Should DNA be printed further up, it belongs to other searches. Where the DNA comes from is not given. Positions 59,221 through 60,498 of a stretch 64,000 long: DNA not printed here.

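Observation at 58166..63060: Candidate peptide- or glycan-modification cluster: leaderless 34-aa peptide, A24-peptidase-like membrane protein, three radical SAM enzymes and a deacetylase-like protein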

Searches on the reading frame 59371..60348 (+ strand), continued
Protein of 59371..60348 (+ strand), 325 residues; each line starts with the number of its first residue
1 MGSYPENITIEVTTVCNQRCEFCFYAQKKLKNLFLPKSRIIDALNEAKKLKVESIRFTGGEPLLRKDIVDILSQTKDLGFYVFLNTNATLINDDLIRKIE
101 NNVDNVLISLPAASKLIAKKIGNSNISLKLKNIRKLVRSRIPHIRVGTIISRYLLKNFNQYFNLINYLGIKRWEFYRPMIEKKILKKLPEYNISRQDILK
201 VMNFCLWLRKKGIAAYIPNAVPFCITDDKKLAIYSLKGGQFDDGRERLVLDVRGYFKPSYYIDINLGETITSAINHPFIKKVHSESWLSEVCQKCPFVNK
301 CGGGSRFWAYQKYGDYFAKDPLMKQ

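Call 41: list_cluster_members(proteins=[P0001, P0121, P0003])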
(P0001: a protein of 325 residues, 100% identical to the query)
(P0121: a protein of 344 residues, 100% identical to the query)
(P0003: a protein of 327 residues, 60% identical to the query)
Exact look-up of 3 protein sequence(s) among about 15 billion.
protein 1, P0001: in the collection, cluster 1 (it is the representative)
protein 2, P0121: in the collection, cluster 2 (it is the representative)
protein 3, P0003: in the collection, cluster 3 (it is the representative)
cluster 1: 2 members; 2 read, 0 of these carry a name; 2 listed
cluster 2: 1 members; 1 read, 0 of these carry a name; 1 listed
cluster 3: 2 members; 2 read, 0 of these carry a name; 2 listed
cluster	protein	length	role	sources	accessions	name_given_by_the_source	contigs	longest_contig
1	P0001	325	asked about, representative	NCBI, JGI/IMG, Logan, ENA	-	-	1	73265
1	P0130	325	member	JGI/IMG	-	-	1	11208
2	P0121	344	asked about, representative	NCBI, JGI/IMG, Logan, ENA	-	-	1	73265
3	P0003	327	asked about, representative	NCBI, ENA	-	-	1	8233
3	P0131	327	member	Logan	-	-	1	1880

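Call 43: search_protein_families(library=ncbifam, proteins=[L014:2023-2949:+, L013:4328-5284:+], max_evalue=1)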
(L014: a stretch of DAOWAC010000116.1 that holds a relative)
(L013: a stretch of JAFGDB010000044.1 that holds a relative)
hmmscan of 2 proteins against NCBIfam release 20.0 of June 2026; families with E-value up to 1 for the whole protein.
L014:2023-2949:+ (309 aa): 97 families (the best 25 are shown)
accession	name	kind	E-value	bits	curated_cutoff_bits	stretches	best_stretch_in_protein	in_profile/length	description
NF038283.1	viperin_w_prok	equivalog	2.7e-20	72.7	180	1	4-111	4-118/281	viperin family antiviral radical SAM protein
TIGR04055.1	rSAM_NirJ2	equivalog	6.8e-20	71.8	500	2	8-124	6-122/326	putative heme d1 biosynthesis radical SAM protein NirJ2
TIGR02666.1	moaA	equivalog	1.6e-19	70.1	284.05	1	4-112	12-127/336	GTP 3',8-cyclase MoaA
TIGR04317.1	W_rSAM_matur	equivalog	6.8e-19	68.2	380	1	4-115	6-118/349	tungsten cofactor oxidoreductase radical SAM maturase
TIGR04347.1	pseudo_SAM_Halo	equivalog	1.2e-18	67.5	525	2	7-99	43-135/390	TIGR04347 family pseudo-SAM/SPASM protein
TIGR02668.1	moaA_archaeal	equivalog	1.9e-17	63.2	325.25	1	3-111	11-120/303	GTP 3',8-cyclase MoaA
TIGR04051.1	rSAM_NirJ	equivalog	7.4e-17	61.3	515.45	1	7-111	7-112/354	heme d1 biosynthesis radical SAM protein NirJ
NF045574.1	sacti_mat_StsB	exception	2.2e-16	59.8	625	1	8-158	102-263/466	StsB family radical SAM/SPASM domain sactipeptide maturase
TIGR04545.1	rSAM_ahbD_hemeb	equivalog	3.4e-16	59.6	500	1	6-108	4-107/339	heme b synthase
NF001199.0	PRK00164.2-1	equivalog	1.5e-15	57.2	231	1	4-111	14-122/308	GTP 3',8-cyclase MoaA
TIGR04546.1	rSAM_ahbC_deAc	equivalog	2e-15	56.5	650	1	7-107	44-145/390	12,18-didecarboxysiroheme deacetylase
NF050035.1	rSAM_WgK_link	exception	3.7e-15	55.8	650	2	1-152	8-151/367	radical SAM/SPASM peptide maturase WgkB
TIGR03962.1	mycofact_rSAM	equivalog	5.8e-15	55.3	265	1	4-153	14-175/339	mycofactocin radical SAM maturase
TIGR04303.1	GeoRSP_rSAM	equivalog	7.6e-15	55.3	400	1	1-293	4-307/325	GeoRSP system radical SAM/SPASM protein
TIGR04054.1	rSAM_NirJ1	equivalog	7.6e-15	54.4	650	1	7-110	41-145/387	putative heme d1 biosynthesis radical SAM protein NirJ1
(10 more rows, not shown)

L013:4328-5284:+ (319 aa): 97 families (the best 25 are shown)
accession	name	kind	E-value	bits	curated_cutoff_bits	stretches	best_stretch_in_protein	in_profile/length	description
TIGR04303.1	GeoRSP_rSAM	equivalog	2.3e-26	93.1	400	2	1-155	4-158/325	GeoRSP system radical SAM/SPASM protein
TIGR04347.1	pseudo_SAM_Halo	equivalog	4.3e-25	88.8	525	2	7-132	43-170/390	TIGR04347 family pseudo-SAM/SPASM protein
TIGR04545.1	rSAM_ahbD_hemeb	equivalog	1.3e-24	87.2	500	2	6-164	4-165/339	heme b synthase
TIGR04055.1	rSAM_NirJ2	equivalog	1.7e-24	87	500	2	8-150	6-150/326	putative heme d1 biosynthesis radical SAM protein NirJ2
TIGR03962.1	mycofact_rSAM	equivalog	4.3e-24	85.3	265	2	4-163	14-175/339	mycofactocin radical SAM maturase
TIGR04051.1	rSAM_NirJ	equivalog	9.4e-23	80.7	515.45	2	7-156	7-158/354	heme d1 biosynthesis radical SAM protein NirJ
NF045574.1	sacti_mat_StsB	exception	2.1e-22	79.6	625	1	7-164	101-259/466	StsB family radical SAM/SPASM domain sactipeptide maturase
TIGR02109.1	PQQ_syn_pqqE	equivalog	3.1e-22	79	381.35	2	1-156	6-164/358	pyrroloquinoline quinone biosynthesis protein PqqE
TIGR04053.2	TIGR04053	equivalog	7.7e-22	78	395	2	1-171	7-183/366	TIGR04053 family radical SAM/SPASM domain-containing protein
TIGR02668.1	moaA_archaeal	equivalog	4.3e-20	71.9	325.25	1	3-137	11-147/303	GTP 3',8-cyclase MoaA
TIGR04054.1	rSAM_NirJ1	equivalog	4.6e-20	71.6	650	2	6-163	40-199/387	putative heme d1 biosynthesis radical SAM protein NirJ1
TIGR02666.1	moaA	equivalog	1e-19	70.7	284.05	1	4-139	12-156/336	GTP 3',8-cyclase MoaA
NF050035.1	rSAM_WgK_link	exception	6.2e-19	68.2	650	2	1-154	8-164/367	radical SAM/SPASM peptide maturase WgkB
TIGR04317.1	W_rSAM_matur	equivalog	1.8e-18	66.8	380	1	4-129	6-132/349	tungsten cofactor oxidoreductase radical SAM maturase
TIGR04546.1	rSAM_ahbC_deAc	equivalog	6.3e-18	64.7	650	2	6-155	43-194/390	12,18-didecarboxysiroheme deacetylase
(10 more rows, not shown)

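Call 44: search_solved_structures(query=A1, max_evalue=0.001)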
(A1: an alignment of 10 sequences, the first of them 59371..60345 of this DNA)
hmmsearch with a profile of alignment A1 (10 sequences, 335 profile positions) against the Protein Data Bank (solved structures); distinct sequences matched with E-value up to 0.001: 38.
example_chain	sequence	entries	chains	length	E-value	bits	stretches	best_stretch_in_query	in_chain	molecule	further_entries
9dfu_A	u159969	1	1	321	1.3e-18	70.4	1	6-214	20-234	Radical SAM core domain-containing protein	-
6c8v_A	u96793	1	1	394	1.3e-18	70.4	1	12-184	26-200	Coenzyme PQQ synthesis protein E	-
9dfn_A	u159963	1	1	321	4e-18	68.8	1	7-214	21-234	Radical SAM core domain-containing protein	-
5v1q_A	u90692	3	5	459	7.8e-17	64.5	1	4-173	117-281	Radical SAM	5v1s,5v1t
7vob_C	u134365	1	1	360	3.6e-16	62.3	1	18-184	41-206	Cytosylglucuronate decarboxylase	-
7voc_C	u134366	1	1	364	3.7e-16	62.3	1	18-184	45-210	Cytosylglucuronate decarboxylase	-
9dgw_A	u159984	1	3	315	4e-16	62.2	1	6-189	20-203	Radical SAM core domain-containing protein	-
9dfw_A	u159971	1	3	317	4.2e-16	62.1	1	6-189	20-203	Radical SAM core domain-containing protein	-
5vsl_A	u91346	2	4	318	4.9e-16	61.9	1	11-210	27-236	Radical S-adenosyl methionine domain-containing protein 2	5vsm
6q2p_A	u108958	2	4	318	5.6e-16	61.7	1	11-207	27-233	Radical S-adenosyl methionine domain-containing protein 2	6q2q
6b4c_A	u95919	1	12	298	1.1e-15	60.8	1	11-189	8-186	Viperin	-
7n7i_A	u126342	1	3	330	1.4e-15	60.4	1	11-189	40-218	Viperin-like enzyme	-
5wgg_A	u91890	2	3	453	7.6e-15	58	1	13-126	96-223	Radical SAM domain protein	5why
7n7h_A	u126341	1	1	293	3e-14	56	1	12-189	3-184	VIPERIN-LIKE ENZYME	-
7tol_A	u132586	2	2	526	1.9e-13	53.4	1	17-108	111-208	glycerol dibiphytanyl glycerol tetraether - macrocyclic archaeol synthase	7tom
4k37_A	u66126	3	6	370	2.8e-09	39.7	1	22-321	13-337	Anaerobic sulfatase-maturating enzyme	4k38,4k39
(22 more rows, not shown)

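Call 47: search_solved_structures(query=L001:9260-10453:-, max_evalue=0.1)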
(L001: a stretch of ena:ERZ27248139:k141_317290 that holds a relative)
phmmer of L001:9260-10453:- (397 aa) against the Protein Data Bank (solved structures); distinct sequences matched with E-value up to 0.1: 0.

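Call 50: search_protein_families(library=padloc, proteins=[window:59371-60345:+, L001:12786-14195:-, L001:14384-14827:-, L001:12468-12728:-, L001:9260-10453:-, L001:11606-12460:-], max_evalue=0.01)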
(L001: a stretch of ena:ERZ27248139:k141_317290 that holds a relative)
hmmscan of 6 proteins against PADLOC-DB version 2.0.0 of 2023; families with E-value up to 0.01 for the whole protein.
window:59371-60345:+ (325 aa): 3 families
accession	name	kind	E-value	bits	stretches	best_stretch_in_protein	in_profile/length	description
PDLC02904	pVip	-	5.1e-27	93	1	11-196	8-188/262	Viperins associated with kinases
PDLC02903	pVip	-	3e-25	87.2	1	8-179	2-172/257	Viperins not associated with kinases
PDLC02905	pVip-kinase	-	2.8e-12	44.6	1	9-125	185-306/474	Viperin-kinase fusion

L001:12786-14195:- (469 aa): 2 families
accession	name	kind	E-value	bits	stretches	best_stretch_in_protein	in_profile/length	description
PDLC02903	pVip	-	1.1e-10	39.5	1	94-204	6-103/257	Viperins not associated with kinases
PDLC02904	pVip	-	4.6e-08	30.9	1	94-203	9-109/262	Viperins associated with kinases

L001:14384-14827:- (147 aa): 0 families

L001:12468-12728:- (86 aa): 0 families

L001:9260-10453:- (397 aa): 0 families

L001:11606-12460:- (284 aa): 0 families

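Call 58: search_dna_similar(query=L001:12786-14195:-, collection=plasmids, mode=protein, max_evalue=0.00001, max_rows=10)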
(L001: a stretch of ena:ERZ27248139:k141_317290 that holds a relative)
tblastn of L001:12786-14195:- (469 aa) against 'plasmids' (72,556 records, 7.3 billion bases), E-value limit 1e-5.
Records with a match: 505; places in all: 512; records where one place covers at least 80% of the query: 326.
Best place of each record, by identity: <60% 505.
By first word of the organism name: Klebsiella 317; Rhizobium 32; Bacillus 27; Agrobacterium 26; Leisingera 14; Paracoccus 10; Sinorhizobium 8; Clostridium 6; Novosphingobium 4; Mesorhizobium 4; and 39 more.
By predicted mobility (MOB-suite, as given by PLSDB): conjugative 348; non-mobilizable 148; mobilizable 9.
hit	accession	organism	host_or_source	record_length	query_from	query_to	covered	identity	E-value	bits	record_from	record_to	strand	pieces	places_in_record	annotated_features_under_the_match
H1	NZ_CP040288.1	Nostoc sp. C057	Phaeoceros,pure culture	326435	8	469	99%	33.3%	2e-59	218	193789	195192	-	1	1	hxsB: His-Xaa-Ser system radical SAM maturase HxsB | hxsC: His-Xaa-Ser system radical SAM maturase HxsC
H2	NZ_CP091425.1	Methylobacter sp. YRD-M1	isolate,wetland soil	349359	2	468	100%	32.8%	1e-63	230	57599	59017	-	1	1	hxsB: His-Xaa-Ser system radical SAM maturase HxsB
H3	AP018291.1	Calothrix sp. NIES-4105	-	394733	3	468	99%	31.9%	2e-63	229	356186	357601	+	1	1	radical SAM domain-containing protein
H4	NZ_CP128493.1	Novosphingobium resinovorum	pure cell culture,soil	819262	4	469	99%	31.9%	8e-61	222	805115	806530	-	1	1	hxsB: His-Xaa-Ser system radical SAM maturase HxsB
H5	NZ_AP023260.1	Mesorhizobium sp. L-2-11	Lotus japonicus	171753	8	468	98%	32.2%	4e-58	214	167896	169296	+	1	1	hxsB: His-Xaa-Ser system radical SAM maturase HxsB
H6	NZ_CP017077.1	Novosphingobium resinovorum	single cell,soil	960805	4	469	99%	31.7%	9e-61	222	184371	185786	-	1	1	hxsB: His-Xaa-Ser system radical SAM maturase HxsB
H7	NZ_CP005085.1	Sphingobium sp. TKS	-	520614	8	469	99%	31.8%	4e-61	223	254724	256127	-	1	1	hxsB: His-Xaa-Ser system radical SAM maturase HxsB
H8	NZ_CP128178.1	Sphingobium baderi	mixed culture,activated sludge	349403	8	469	99%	31.8%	1e-60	221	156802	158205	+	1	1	hxsB: His-Xaa-Ser system radical SAM maturase HxsB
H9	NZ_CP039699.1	Novosphingobium sp. EMRT-2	cell,freshwater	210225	2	469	100%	30.8%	6e-57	211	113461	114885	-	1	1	hxsB: His-Xaa-Ser system radical SAM maturase HxsB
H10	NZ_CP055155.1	Adhaeribacter swui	Cell culture,Mud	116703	8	468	98%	31.0%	6e-51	193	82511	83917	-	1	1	hxsB: His-Xaa-Ser system radical SAM maturase HxsB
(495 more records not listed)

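Call 59: get_annotated_region(hit=H2, flank=4000)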
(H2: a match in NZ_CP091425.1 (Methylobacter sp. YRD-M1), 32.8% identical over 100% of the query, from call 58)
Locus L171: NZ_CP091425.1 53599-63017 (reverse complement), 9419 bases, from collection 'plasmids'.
description: Methylobacter sp. YRD-M1 plasmid unnamed1, complete sequence
organism: Methylobacter sp. YRD-M1 (NCBI taxid 2911520)
taxonomy: Bacteria; Pseudomonadota; Gammaproteobacteria; Methylococcales; Methylococcaceae; Methylobacter; Methylobacter sp. YRD-M1
host: -; source: isolate,wetland soil; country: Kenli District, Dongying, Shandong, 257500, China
typing (MOB-suite, as given by PLSDB): non-mobilizable
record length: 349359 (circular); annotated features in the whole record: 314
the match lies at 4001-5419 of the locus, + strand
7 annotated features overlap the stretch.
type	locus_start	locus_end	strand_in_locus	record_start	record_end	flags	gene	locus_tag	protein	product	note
CDS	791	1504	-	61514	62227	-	-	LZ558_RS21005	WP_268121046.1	hypothetical protein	-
CDS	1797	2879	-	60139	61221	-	-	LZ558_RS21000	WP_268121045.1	DUF3644 domain-containing protein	-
CDS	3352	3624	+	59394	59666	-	-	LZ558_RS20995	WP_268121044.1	hypothetical protein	-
CDS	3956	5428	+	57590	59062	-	hxsB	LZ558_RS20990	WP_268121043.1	His-Xaa-Ser system radical SAM maturase HxsB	-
CDS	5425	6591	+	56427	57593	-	hxsC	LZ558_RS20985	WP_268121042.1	His-Xaa-Ser system radical SAM maturase HxsC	-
CDS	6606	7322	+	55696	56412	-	-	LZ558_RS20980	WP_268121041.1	thermonuclease family protein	-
CDS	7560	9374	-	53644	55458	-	-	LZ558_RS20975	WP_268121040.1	hypothetical protein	-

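Call 64: predict_structure(alignment_id=A6)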
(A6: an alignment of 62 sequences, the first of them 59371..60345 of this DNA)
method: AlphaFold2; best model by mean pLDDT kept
length: 325 residues; sequences in the alignment: 62
mean_pLDDT: 95.1   pTM: 0.92
mean pLDDT of the five models: 95.1, 95.0, 94.9, 94.1, 94.1
residues with pLDDT >= 90: 294; 70-90: 29; 50-70: 1; < 50: 1
segments of 3 or more residues with pLDDT < 50: none
pLDDT, mean of each block of 10 residues (from residue 1): 85 93 78 94 98 97 98 99 98 98 98 94 88 98 98 98 98 97 93 97 98 97 96 93 94 97 97 97 93 92 95 96 88
secondary structure, 60 per line:
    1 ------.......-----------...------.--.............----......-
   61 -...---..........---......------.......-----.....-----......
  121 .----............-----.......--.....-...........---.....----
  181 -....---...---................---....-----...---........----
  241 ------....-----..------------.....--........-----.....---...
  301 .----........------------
elements in order: E7-13 H37-49 E54-59 H68-77 E81-86 H93-99 E105-109 H115-121 H126-137 E143-149 H152-156 H158-168 E172-176 H182-185 H195-210 E214-217 H229-235 E247-250 H270-274 H277-284 H290-294 H298-301 H306-313
